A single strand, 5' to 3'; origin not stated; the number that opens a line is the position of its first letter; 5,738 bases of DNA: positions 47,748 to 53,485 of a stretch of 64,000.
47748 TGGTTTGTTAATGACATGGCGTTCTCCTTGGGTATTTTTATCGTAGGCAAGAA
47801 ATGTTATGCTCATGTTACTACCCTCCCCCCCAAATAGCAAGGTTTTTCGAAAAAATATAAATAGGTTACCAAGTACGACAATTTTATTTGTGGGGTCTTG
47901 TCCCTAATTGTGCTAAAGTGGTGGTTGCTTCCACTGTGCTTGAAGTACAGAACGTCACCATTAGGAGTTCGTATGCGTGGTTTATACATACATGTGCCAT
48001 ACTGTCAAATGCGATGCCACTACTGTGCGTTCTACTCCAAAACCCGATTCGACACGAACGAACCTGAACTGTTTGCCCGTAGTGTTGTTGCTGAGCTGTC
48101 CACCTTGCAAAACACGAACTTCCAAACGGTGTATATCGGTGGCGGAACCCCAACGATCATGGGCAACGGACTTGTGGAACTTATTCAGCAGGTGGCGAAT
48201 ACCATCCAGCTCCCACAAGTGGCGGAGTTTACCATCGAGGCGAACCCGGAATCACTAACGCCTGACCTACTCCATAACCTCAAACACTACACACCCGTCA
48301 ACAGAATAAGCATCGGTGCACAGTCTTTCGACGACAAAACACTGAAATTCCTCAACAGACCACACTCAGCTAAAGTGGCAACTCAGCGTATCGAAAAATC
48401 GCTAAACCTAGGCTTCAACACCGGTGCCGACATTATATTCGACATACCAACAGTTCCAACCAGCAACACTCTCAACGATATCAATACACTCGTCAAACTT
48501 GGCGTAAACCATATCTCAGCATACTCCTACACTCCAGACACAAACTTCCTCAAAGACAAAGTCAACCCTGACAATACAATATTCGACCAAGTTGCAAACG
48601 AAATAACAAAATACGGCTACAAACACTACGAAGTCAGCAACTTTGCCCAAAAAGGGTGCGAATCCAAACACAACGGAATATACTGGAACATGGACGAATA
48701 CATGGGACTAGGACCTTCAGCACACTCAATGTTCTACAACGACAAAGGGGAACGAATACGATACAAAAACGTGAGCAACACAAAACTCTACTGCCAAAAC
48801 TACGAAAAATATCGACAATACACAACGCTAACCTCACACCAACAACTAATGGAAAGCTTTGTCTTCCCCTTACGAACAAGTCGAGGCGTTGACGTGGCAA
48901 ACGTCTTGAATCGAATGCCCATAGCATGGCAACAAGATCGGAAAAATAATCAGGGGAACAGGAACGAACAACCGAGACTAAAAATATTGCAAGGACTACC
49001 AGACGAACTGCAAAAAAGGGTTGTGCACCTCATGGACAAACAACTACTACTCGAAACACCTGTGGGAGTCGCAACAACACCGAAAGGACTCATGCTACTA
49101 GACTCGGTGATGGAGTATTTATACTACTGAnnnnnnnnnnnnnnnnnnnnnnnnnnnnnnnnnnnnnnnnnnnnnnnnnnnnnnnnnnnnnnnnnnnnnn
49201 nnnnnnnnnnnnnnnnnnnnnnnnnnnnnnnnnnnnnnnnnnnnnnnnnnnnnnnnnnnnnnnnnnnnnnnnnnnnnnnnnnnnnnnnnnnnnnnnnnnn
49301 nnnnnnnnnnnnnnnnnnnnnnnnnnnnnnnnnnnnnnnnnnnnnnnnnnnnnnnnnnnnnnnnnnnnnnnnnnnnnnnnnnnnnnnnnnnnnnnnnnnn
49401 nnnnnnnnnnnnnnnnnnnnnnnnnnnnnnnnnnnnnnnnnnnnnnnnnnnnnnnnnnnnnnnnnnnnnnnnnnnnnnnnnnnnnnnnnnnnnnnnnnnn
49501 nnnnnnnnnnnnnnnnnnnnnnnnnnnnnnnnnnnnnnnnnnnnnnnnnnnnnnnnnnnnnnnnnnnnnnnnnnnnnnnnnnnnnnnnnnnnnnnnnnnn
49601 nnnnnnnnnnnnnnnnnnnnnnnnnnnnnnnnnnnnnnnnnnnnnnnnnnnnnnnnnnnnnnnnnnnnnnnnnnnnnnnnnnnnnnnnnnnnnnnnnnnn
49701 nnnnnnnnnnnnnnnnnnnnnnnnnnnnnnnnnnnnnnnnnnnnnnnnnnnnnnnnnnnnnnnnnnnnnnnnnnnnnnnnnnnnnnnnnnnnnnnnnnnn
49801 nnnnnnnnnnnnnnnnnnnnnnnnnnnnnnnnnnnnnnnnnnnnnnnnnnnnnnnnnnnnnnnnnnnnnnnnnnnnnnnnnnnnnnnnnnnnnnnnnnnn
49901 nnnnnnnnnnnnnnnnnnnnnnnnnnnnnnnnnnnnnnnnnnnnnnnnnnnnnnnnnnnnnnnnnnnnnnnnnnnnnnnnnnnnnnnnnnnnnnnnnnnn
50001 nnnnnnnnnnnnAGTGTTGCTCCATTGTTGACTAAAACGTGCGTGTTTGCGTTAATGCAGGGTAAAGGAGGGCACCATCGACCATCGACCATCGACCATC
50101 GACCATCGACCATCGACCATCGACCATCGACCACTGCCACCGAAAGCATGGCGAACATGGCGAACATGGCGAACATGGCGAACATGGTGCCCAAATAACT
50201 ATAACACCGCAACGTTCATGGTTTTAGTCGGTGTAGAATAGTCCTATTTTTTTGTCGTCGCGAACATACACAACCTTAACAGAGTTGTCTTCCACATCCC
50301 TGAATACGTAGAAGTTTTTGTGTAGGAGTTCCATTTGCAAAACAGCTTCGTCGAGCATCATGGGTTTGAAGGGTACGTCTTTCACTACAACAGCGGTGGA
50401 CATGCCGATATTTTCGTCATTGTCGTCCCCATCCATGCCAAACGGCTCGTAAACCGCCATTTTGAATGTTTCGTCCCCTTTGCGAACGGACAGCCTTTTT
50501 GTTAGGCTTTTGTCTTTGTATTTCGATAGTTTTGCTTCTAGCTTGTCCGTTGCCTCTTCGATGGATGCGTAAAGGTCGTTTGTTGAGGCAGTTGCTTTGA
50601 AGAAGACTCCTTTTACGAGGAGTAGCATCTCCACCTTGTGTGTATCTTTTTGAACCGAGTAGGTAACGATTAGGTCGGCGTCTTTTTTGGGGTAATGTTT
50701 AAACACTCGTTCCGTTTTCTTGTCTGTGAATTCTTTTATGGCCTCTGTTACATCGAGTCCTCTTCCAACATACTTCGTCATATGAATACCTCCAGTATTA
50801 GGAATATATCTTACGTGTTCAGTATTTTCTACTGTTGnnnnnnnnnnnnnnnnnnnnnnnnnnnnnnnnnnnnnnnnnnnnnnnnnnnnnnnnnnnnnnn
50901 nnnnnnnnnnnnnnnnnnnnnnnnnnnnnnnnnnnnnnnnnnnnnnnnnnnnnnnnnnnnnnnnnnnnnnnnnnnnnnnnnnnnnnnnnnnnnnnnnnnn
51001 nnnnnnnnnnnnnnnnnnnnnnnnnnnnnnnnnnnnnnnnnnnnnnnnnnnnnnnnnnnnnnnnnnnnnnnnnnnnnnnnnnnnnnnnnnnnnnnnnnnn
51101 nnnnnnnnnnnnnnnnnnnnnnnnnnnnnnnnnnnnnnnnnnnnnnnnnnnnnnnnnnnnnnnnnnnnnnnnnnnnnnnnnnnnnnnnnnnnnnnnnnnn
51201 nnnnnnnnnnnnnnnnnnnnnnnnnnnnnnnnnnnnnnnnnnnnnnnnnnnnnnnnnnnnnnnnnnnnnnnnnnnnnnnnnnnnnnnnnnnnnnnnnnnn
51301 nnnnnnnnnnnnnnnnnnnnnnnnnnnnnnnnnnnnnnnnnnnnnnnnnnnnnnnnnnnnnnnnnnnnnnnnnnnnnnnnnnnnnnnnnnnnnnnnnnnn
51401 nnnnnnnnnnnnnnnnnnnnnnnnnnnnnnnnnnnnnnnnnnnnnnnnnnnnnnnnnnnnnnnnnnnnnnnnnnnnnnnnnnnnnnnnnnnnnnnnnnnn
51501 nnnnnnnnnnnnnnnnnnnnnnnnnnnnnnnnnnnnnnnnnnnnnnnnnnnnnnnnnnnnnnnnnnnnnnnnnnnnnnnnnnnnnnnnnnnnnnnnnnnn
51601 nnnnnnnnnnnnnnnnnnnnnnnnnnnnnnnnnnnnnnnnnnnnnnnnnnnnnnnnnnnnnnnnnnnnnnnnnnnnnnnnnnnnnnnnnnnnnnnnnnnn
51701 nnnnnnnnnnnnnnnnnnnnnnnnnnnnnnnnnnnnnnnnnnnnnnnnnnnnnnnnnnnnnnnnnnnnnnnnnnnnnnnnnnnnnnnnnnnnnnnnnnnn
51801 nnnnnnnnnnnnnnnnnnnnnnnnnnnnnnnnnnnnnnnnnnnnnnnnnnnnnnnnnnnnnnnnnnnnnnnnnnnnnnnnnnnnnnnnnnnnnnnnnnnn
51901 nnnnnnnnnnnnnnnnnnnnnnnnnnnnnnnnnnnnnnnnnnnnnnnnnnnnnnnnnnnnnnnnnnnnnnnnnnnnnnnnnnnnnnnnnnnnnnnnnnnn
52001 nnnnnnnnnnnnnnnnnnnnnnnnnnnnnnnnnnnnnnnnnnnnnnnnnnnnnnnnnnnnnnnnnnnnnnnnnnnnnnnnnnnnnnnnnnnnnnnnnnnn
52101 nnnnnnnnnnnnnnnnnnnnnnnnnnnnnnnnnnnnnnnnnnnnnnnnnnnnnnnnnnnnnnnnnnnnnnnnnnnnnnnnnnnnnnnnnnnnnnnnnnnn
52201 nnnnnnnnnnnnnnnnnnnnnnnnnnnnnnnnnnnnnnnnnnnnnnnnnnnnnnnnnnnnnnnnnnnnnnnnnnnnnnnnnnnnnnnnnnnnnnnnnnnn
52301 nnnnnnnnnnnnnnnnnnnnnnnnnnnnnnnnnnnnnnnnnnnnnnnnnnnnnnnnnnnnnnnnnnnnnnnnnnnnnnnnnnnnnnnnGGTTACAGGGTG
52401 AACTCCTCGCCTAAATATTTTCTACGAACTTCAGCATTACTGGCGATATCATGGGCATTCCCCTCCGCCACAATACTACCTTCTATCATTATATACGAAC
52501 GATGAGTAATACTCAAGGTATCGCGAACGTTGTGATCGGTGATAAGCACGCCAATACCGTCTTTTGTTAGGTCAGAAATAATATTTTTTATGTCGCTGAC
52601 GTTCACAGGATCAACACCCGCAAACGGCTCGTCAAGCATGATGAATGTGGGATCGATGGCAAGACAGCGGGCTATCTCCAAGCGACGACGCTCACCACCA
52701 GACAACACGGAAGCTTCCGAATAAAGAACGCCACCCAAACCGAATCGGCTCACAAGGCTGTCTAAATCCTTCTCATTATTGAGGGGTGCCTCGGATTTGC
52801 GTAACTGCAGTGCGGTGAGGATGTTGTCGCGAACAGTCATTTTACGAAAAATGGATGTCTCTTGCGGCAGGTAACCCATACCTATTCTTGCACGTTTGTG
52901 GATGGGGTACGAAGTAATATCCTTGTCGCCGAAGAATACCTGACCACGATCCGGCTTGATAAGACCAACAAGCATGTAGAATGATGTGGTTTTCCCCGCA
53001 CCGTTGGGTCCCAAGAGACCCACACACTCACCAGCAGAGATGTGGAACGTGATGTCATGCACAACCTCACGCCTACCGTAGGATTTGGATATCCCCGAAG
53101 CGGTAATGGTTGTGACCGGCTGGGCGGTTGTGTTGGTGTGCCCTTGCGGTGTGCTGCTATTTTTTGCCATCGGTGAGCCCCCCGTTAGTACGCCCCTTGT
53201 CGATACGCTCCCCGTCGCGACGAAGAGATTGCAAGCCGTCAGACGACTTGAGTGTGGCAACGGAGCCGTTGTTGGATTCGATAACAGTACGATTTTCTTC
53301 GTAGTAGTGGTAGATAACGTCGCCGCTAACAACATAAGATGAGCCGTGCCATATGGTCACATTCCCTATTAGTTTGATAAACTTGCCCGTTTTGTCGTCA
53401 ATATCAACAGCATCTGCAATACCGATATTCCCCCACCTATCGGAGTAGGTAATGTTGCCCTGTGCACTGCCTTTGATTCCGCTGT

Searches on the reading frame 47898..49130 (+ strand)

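Call 22: search_protein_families(library=pfam, proteins=[window:47898-49130:+])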
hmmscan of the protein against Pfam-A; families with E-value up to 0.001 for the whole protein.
window:47898-49130:+ (410 aa): 2 families
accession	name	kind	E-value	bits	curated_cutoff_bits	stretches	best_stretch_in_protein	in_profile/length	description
PF04055.27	Radical_SAM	-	1.2e-22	81.3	29.5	1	30-185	1-153/166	Radical SAM superfamily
PF13353.11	Fer4_12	-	1.8e-05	25.5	22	1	23-112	5-90/137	4Fe-4S single cluster domain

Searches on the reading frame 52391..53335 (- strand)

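Call 68: search_protein_families(library=pfam, proteins=[window:52391-53335:-])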
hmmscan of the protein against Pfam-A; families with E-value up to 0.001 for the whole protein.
window:52391-53335:- (314 aa): 2 families
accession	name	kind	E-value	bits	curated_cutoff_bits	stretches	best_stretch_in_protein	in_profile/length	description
PF00005.33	ABC_tran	-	1.7e-33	116.6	25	1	93-239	2-137/137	ABC transporter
PF13304.12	AAA_21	-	0.00068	20.2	27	0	105-125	2-22/304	AAA domain, putative AbiEii toxin, Type IV TA system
